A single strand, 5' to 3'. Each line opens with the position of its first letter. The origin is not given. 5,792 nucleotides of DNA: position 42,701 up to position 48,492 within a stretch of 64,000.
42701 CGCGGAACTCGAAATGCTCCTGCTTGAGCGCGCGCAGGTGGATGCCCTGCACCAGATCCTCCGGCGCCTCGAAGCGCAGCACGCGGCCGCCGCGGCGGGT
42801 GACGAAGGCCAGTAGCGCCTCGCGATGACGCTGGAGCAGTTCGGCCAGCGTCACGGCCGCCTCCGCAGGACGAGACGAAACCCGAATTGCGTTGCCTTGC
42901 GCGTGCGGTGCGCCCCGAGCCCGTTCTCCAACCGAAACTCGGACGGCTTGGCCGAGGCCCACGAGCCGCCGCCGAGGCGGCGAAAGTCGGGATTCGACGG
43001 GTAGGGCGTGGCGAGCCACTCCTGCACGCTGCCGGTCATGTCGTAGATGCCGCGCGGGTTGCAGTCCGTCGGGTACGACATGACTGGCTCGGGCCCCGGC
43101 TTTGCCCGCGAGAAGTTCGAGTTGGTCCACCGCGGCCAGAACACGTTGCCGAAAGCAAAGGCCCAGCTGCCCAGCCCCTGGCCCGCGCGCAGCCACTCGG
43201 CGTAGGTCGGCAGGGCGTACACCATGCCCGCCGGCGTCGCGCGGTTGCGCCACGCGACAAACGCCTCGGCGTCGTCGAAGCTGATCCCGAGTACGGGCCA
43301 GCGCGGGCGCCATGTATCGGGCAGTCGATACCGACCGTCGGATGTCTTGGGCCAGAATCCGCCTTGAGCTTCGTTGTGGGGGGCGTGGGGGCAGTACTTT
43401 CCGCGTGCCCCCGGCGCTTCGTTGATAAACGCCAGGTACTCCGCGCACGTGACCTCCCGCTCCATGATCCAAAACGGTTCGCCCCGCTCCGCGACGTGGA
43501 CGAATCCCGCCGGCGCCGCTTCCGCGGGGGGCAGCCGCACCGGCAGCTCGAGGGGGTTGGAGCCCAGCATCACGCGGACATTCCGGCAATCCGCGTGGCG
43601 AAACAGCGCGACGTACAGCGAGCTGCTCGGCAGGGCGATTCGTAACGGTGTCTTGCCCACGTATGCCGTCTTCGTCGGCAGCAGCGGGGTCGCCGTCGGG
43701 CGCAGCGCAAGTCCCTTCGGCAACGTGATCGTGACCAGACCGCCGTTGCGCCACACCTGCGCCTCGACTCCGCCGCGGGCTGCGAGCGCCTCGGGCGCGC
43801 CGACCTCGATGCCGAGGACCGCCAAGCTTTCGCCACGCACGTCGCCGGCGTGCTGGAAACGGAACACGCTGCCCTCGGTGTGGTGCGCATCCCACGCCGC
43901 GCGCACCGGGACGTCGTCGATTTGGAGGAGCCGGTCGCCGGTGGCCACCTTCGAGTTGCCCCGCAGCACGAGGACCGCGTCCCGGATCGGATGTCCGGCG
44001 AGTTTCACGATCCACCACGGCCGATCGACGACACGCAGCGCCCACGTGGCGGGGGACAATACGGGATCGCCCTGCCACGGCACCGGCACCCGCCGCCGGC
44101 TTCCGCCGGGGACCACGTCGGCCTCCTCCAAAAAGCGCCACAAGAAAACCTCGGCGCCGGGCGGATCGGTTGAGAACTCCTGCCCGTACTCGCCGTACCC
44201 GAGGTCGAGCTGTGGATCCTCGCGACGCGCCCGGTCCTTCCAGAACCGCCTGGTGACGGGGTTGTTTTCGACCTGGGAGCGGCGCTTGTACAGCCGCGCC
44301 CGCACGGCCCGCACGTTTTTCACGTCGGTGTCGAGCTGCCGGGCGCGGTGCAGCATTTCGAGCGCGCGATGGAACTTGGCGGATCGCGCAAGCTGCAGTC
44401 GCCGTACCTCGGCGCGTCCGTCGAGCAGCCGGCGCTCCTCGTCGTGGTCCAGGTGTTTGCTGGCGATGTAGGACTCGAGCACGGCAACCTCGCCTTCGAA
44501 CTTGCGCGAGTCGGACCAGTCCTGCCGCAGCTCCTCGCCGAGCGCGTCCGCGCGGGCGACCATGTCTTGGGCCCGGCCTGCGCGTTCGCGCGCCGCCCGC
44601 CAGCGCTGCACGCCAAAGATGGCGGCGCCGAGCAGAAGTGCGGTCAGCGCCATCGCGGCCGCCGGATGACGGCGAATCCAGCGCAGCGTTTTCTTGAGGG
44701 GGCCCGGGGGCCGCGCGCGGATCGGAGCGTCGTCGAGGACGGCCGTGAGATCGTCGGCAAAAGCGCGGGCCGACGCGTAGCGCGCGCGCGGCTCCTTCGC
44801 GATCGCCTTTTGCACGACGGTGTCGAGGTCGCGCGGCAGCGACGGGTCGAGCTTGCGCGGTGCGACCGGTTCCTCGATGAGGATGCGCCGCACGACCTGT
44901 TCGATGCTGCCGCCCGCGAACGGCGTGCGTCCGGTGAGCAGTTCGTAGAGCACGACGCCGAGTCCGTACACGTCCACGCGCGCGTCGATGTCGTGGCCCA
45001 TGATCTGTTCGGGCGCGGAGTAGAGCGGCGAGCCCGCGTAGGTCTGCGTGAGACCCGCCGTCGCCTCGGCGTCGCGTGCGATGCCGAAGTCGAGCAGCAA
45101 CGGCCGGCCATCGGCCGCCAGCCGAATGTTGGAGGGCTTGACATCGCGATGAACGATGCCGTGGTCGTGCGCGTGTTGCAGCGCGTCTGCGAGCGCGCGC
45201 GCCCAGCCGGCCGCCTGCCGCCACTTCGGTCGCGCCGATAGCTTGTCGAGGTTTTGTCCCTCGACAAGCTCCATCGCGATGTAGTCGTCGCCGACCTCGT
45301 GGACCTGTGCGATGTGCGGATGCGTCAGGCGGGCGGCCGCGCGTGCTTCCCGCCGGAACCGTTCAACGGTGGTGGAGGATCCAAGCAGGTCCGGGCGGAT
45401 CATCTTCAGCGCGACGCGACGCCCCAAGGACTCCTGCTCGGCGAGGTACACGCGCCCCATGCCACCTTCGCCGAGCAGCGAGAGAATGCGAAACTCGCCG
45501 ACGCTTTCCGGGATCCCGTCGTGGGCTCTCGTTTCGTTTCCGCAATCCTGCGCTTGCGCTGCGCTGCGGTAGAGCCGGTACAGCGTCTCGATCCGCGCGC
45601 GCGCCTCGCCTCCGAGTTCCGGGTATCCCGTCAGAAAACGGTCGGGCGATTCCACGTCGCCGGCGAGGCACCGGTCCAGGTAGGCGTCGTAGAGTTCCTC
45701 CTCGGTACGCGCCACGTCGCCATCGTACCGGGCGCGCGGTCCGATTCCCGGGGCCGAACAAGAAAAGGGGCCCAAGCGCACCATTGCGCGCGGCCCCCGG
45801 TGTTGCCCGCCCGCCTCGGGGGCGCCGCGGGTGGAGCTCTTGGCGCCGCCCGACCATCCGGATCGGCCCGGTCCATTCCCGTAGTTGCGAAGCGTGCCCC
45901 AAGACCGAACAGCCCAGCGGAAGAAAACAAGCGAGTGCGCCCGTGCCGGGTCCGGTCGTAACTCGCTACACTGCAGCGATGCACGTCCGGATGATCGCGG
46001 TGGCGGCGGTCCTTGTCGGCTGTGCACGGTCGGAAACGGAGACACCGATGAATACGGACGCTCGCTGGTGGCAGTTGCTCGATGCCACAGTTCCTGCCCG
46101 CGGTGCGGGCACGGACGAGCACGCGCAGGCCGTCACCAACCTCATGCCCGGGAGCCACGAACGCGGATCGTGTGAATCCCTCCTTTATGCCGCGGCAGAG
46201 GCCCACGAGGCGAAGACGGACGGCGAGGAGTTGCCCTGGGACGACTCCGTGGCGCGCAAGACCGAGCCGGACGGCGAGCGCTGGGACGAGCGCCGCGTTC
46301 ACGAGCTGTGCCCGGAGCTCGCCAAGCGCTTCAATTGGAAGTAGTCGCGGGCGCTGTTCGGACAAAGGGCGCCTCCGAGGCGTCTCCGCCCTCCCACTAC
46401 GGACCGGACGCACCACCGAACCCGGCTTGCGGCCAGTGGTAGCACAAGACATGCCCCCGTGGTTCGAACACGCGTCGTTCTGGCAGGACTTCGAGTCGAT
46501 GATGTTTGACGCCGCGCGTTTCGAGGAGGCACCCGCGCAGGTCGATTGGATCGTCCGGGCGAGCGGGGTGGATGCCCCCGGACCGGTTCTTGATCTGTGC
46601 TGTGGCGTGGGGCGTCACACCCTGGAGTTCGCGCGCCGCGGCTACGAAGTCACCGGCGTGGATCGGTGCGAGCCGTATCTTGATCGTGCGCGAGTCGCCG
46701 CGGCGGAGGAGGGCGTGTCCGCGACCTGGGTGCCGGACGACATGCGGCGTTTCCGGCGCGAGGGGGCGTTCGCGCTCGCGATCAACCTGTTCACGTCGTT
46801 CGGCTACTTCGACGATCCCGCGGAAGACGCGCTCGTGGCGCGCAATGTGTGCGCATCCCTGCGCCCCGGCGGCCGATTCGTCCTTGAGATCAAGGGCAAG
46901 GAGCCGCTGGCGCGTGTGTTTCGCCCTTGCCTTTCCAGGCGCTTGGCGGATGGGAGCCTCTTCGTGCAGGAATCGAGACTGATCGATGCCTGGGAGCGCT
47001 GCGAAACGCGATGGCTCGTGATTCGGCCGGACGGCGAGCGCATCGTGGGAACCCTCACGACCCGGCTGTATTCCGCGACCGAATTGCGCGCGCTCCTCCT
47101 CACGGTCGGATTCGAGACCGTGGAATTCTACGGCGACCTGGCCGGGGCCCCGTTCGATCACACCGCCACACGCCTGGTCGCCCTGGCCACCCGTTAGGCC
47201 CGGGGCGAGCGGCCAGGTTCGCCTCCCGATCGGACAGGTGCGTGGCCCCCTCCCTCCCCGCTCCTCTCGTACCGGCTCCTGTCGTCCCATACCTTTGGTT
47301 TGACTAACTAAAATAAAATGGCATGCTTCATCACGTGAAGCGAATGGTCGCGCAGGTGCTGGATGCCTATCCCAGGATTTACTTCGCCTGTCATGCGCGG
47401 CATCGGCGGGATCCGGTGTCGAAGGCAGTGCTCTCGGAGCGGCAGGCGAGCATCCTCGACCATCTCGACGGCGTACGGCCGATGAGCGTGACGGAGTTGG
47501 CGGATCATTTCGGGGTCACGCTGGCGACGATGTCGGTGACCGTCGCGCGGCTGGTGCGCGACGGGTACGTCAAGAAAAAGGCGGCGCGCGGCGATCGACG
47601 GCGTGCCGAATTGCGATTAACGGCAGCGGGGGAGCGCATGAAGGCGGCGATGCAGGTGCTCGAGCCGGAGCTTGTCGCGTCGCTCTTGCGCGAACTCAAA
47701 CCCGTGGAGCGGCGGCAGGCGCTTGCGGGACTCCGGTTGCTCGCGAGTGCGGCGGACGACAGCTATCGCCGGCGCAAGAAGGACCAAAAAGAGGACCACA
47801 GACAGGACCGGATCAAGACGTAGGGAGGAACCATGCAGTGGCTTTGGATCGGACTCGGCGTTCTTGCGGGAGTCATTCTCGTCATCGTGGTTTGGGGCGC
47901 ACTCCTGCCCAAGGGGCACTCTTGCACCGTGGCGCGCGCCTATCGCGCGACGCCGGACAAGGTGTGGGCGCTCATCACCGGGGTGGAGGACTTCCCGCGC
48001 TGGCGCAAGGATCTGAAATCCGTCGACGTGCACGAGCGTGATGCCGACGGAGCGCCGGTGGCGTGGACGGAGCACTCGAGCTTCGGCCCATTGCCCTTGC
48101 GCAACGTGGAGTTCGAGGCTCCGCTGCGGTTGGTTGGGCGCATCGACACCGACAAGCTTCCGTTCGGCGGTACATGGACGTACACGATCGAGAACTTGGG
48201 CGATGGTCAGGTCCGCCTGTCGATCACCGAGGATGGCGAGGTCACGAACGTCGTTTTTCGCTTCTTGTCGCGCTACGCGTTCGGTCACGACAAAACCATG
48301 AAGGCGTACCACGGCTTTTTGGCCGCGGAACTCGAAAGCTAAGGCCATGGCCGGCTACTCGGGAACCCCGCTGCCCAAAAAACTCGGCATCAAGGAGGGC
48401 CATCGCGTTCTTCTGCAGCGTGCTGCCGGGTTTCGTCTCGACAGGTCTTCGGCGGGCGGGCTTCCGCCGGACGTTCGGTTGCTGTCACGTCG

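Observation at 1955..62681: Twenty exact copies of a non-palindromic 12-mer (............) concentrated at gene boundaries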

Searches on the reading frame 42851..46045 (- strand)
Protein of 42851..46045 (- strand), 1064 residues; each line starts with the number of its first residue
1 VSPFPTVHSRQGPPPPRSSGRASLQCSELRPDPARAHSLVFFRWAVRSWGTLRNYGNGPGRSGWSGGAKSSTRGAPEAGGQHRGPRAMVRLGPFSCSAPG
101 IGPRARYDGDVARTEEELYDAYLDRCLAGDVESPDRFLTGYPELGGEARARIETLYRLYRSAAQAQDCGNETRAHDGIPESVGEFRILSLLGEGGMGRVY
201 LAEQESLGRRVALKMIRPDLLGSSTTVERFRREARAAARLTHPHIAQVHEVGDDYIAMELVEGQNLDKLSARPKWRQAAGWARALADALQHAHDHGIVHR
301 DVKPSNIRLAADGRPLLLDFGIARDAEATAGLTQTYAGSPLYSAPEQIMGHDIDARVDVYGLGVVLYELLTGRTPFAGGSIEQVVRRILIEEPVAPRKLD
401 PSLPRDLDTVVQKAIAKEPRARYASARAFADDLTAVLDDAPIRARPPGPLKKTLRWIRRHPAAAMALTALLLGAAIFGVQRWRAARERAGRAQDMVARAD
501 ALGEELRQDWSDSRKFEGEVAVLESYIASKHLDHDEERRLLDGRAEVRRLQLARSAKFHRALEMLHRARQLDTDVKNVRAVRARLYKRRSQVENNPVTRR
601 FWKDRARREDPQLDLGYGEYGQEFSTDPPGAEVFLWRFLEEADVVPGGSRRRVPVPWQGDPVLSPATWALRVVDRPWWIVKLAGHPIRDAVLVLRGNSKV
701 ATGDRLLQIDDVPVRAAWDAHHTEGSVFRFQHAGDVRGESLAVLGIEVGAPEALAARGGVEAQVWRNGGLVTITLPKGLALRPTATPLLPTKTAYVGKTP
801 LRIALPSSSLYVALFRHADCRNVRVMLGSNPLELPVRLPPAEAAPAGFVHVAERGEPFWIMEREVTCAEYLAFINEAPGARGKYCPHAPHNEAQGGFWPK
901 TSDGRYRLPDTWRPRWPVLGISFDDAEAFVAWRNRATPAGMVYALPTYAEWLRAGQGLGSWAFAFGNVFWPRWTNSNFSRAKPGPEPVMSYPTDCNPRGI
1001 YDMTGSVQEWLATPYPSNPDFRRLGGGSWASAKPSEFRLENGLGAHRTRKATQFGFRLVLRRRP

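Call 7: search_protein_families(library=pfam, proteins=[window:42851-46045:-])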
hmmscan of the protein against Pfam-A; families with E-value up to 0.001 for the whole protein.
window:42851-46045:- (1064 aa): 4 families
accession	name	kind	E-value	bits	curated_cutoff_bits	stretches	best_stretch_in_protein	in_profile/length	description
PF00069.31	Pkinase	-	1.2e-42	146.6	31.7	1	187-428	3-257/263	Protein kinase domain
PF03781.23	FGE-sulfatase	-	7.6e-27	95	23.3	1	847-1059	27-254/255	Sulfatase-modifying factor enzyme 1-like domain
PF07714.23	PK_Tyr_Ser-Thr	-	9.7e-25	87.8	23.1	1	188-423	4-249/258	Protein tyrosine and serine/threonine kinase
PF03109.22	ABC1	-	2e-08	34.2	22.9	1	225-327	115-218/244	ABC1 atypical kinase-like domain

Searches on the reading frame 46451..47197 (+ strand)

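Call 56: search_protein_families(library=pfam, proteins=[window:46451-47197:+], max_evalue=0.001)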
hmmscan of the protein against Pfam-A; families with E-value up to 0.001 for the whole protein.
window:46451-47197:+ (248 aa): 5 families
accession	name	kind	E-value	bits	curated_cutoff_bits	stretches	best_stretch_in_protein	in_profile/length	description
PF13649.12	Methyltransf_25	-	9e-16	58.8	27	1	46-141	1-97/97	Methyltransferase domain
PF13489.12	Methyltransf_23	-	1.2e-12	48.3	27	1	32-225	11-163/164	Methyltransferase domain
PF08241.18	Methyltransf_11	-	9.3e-09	36.3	21.2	1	47-145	1-95/95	Methyltransferase domain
PF13847.12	Methyltransf_31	-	1e-06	28.9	27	1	45-146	6-110/145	Methyltransferase domain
PF03848.20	TehB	-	2.2e-05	24.4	20.4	1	34-77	22-65/193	Tellurite resistance protein TehB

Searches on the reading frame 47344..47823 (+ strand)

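Call 56: search_protein_families(library=pfam, proteins=[window:47344-47823:+], max_evalue=0.001)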
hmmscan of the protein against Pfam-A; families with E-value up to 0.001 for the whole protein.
window:47344-47823:+ (159 aa): 11 families
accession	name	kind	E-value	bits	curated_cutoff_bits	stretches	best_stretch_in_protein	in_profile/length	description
PF12802.13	MarR_2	-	9.5e-13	48.6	27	1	31-87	4-61/61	MarR family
PF01047.28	MarR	-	7.5e-10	39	24.6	1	30-86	1-57/59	MarR family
PF12840.13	HTH_20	-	4.9e-06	26.9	27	1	34-74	6-46/51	Helix-turn-helix domain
PF13463.12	HTH_27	-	6e-06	26.9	22.2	1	30-96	1-68/68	Winged helix DNA-binding domain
PF09339.16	HTH_IclR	-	7.2e-06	26.1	22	1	35-78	6-50/52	IclR helix-turn-helix domain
PF25213.1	HVO_A0261_N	-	3.9e-05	23.9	35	1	25-106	4-77/86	HVO_A0261 N-terminal domain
PF13545.12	HTH_Crp_2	-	8.4e-05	22.9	27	1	45-79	21-55/70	Crp-like helix-turn-helix domain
PF01325.25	Fe_dep_repress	-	9.5e-05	23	26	1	37-83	13-59/60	Iron dependent repressor, N-terminal DNA binding domain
PF13412.12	HTH_24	-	0.00034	20.6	21.9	1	37-77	8-48/48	Winged helix-turn-helix DNA-binding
PF25212.1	HVO_A0114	-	0.00056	20.1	27.6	0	28-80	18-70/84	HVO_A0114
PF13601.12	HTH_34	-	0.00096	19.7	27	0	37-98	5-67/80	Winged helix DNA-binding domain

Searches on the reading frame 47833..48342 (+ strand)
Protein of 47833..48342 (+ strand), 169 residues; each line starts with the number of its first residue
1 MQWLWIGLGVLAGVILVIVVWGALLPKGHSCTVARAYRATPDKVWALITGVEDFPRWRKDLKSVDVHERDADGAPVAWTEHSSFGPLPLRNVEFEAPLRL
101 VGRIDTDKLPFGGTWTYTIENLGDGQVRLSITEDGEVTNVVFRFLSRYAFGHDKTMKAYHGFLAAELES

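Call 56: search_protein_families(library=pfam, proteins=[window:47833-48342:+], max_evalue=0.001)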
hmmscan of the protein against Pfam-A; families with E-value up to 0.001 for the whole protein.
window:47833-48342:+ (169 aa): 3 families
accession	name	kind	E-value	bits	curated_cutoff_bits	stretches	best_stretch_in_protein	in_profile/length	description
PF10604.15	Polyketide_cyc2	-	8.6e-09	36.3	27.4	1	32-145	5-117/142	Polyketide cyclase / dehydrase and lipid transport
PF03364.25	Polyketide_cyc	-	1.6e-06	28.9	23.4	1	39-88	3-40/126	Polyketide cyclase / dehydrase and lipid transport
PF08327.17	AHSA1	-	7e-05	23.5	22.1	1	39-138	2-101/125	Activator of Hsp90 ATPase homolog 1-like protein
